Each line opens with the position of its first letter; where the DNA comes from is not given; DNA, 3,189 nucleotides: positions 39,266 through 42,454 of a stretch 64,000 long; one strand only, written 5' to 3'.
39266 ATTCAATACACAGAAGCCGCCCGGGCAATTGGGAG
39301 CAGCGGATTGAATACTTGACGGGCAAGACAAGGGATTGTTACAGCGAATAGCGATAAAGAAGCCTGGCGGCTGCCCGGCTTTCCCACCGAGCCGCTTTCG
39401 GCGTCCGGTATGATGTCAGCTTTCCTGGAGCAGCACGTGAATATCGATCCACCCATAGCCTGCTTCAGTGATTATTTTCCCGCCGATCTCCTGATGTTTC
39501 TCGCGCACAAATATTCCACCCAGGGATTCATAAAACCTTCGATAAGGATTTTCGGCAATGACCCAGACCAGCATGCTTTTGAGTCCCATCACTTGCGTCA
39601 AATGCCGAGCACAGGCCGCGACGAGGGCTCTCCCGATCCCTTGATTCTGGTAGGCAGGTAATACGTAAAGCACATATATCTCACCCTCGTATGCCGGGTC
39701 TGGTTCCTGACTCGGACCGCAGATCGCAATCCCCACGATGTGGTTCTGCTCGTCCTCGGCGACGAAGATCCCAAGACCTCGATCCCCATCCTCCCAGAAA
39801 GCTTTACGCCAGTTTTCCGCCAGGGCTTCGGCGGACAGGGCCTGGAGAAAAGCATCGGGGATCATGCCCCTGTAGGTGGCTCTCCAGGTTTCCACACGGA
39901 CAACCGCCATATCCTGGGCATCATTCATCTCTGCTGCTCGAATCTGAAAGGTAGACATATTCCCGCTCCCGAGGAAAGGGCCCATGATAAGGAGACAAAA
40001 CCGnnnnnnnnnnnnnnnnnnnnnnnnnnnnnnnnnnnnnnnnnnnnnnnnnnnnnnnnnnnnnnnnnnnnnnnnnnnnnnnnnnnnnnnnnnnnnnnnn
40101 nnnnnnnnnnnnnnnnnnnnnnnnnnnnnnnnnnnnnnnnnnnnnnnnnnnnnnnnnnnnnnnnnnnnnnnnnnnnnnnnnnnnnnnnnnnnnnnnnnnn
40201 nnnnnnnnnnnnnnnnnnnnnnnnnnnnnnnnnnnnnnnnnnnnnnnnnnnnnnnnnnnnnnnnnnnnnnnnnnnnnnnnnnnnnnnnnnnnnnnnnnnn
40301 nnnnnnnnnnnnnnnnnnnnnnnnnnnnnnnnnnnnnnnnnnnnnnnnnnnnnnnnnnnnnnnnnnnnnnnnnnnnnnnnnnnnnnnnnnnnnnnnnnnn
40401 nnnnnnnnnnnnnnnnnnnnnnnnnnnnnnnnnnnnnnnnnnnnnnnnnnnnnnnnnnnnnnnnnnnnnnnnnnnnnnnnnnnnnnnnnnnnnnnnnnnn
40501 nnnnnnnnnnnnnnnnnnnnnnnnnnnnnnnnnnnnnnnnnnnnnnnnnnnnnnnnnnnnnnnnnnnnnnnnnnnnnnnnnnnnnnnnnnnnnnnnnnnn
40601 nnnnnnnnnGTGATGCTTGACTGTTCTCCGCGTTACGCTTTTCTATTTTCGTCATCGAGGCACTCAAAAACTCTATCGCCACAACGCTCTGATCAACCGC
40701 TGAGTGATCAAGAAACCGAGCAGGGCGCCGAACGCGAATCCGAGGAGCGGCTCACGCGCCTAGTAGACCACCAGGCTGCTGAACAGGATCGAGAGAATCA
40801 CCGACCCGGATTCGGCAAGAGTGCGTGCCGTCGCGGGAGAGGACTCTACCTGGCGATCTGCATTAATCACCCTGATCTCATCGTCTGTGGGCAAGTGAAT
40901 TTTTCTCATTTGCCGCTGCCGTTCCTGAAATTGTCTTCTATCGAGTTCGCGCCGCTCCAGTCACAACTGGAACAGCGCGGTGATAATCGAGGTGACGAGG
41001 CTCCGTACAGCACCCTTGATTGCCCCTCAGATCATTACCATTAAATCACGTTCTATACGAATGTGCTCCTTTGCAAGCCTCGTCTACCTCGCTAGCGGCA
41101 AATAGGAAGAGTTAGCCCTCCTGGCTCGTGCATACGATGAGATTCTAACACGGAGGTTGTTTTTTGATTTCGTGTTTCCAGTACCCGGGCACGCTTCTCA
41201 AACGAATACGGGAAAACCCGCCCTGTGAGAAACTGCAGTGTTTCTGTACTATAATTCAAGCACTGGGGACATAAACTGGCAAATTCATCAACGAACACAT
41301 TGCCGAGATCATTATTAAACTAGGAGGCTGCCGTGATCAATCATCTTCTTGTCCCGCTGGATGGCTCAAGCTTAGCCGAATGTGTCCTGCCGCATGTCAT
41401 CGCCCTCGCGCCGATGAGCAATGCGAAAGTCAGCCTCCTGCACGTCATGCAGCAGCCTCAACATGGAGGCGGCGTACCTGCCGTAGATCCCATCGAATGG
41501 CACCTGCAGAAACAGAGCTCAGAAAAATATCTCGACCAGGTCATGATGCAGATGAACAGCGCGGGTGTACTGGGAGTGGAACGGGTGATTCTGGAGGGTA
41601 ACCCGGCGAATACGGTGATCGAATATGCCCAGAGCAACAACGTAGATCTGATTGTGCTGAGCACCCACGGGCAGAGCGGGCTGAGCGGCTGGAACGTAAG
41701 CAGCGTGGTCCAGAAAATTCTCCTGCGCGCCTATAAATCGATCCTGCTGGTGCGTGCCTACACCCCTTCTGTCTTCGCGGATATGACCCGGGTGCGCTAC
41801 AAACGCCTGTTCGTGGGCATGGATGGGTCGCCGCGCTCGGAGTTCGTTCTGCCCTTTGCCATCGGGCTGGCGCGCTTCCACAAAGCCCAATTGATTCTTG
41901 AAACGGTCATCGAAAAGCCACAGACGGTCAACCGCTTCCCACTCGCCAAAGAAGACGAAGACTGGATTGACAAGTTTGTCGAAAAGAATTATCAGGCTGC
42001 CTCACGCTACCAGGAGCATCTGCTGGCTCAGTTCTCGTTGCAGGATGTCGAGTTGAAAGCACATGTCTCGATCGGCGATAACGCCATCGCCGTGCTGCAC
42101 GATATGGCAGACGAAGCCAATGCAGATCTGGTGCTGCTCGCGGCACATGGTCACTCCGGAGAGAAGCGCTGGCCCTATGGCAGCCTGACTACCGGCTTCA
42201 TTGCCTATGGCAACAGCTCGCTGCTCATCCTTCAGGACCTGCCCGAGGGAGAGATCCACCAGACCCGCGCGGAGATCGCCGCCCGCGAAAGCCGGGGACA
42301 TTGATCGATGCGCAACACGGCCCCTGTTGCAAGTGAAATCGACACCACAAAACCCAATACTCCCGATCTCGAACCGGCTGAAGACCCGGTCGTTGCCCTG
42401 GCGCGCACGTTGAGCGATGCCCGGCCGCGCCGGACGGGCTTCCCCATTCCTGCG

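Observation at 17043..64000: Candidate general-stress regulon with its own operator (motif B), spanning the kinase island and the stress cluster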

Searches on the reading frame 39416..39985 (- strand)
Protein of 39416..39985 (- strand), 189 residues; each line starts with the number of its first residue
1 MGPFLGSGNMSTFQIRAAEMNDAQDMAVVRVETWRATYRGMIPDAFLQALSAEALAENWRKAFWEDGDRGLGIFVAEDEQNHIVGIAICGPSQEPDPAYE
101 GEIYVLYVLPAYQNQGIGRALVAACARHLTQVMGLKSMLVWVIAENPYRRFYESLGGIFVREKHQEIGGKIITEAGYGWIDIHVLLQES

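Call 14: search_protein_families(library=pfam, proteins=[window:39416-39985:-])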
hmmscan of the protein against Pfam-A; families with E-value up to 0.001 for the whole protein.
window:39416-39985:- (189 aa): 5 families
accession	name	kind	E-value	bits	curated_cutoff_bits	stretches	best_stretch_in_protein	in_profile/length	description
PF00583.31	Acetyltransf_1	-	1.5e-15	58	20.7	1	60-156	22-115/116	Acetyltransferase (GNAT) family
PF13508.13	Acetyltransf_7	-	2.7e-14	53.7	27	1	73-156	5-81/84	Acetyltransferase (GNAT) domain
PF08445.16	FR47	-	6.1e-12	45.8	22.1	1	99-160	20-80/86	FR47-like protein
PF13673.13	Acetyltransf_10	-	4.3e-10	40.1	23.6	1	57-168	20-117/128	Acetyltransferase (GNAT) domain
PF13302.13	Acetyltransf_3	-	3e-05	25.2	25.4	1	15-146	4-125/138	Acetyltransferase (GNAT) domain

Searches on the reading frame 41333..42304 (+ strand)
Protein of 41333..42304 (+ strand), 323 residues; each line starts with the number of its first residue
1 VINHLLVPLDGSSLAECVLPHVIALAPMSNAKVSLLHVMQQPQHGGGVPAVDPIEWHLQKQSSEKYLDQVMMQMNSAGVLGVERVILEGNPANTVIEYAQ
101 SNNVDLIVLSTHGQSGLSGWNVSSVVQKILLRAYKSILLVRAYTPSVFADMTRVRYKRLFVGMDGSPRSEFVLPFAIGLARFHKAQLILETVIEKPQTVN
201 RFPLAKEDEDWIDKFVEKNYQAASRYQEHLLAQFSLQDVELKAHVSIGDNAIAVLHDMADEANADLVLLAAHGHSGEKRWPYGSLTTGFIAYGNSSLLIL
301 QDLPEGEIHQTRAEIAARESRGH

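Call 14: search_protein_families(library=pfam, proteins=[window:41333-42304:+])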
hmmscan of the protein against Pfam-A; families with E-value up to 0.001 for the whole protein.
window:41333-42304:+ (323 aa): 1 family
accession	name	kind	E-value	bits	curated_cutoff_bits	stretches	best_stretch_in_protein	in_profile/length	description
PF00582.32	Usp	-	5.6e-38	131.1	24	2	1-141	1-141/141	Universal stress protein family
